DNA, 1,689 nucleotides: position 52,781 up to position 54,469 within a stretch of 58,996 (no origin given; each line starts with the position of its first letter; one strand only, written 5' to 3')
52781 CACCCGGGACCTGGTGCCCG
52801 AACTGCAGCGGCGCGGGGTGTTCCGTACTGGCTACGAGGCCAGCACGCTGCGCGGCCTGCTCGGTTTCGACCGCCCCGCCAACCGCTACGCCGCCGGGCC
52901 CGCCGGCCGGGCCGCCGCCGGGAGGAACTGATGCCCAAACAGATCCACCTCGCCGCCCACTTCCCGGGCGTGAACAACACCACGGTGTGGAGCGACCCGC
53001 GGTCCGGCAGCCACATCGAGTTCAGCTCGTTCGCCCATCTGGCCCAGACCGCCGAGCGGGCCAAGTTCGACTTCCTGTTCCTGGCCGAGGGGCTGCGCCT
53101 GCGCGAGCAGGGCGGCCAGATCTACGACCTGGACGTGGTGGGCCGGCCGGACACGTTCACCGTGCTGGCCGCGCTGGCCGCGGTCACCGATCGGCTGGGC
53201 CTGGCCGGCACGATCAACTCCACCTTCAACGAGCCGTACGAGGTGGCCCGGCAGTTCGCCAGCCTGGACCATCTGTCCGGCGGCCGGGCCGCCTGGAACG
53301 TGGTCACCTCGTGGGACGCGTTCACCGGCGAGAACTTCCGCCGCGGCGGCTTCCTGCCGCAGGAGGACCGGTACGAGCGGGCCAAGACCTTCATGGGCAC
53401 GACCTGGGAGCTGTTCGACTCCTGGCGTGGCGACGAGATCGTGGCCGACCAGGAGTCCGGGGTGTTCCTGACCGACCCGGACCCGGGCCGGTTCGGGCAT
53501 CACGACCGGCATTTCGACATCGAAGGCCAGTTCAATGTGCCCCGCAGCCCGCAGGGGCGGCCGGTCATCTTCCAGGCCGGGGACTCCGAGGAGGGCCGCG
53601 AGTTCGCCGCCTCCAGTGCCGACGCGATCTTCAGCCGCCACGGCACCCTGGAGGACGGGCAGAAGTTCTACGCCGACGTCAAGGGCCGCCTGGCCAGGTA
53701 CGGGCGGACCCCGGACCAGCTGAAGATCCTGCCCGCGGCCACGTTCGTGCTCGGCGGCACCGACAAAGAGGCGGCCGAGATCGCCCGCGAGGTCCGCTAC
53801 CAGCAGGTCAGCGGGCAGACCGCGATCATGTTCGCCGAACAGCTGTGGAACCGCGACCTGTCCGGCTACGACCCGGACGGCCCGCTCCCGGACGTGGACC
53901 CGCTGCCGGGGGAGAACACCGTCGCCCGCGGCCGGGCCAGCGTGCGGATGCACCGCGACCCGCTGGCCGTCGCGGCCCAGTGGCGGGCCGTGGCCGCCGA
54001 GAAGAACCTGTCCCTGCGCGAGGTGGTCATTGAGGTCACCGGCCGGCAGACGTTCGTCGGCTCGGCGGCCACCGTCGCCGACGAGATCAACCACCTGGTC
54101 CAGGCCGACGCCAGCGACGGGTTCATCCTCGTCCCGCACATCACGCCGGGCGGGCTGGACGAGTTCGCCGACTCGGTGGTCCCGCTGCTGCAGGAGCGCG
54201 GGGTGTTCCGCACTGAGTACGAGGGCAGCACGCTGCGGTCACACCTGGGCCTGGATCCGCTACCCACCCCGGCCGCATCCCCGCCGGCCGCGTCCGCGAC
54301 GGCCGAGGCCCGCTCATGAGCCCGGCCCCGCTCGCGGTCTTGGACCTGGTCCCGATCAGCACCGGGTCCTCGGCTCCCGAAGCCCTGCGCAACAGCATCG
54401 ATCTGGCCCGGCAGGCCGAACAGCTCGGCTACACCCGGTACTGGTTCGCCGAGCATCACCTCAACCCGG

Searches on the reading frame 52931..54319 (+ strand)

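Call 84: search_protein_families(library=pfam, proteins=[window:52931-54319:+], max_evalue=0.00001)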
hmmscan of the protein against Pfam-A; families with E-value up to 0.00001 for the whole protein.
window:52931-54319:+ (462 aa): 1 family
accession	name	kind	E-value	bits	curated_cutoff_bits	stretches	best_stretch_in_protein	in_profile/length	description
PF00296.26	Bac_luciferase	-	1.6e-37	130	27.9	1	24-392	16-310/314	Luciferase-like monooxygenase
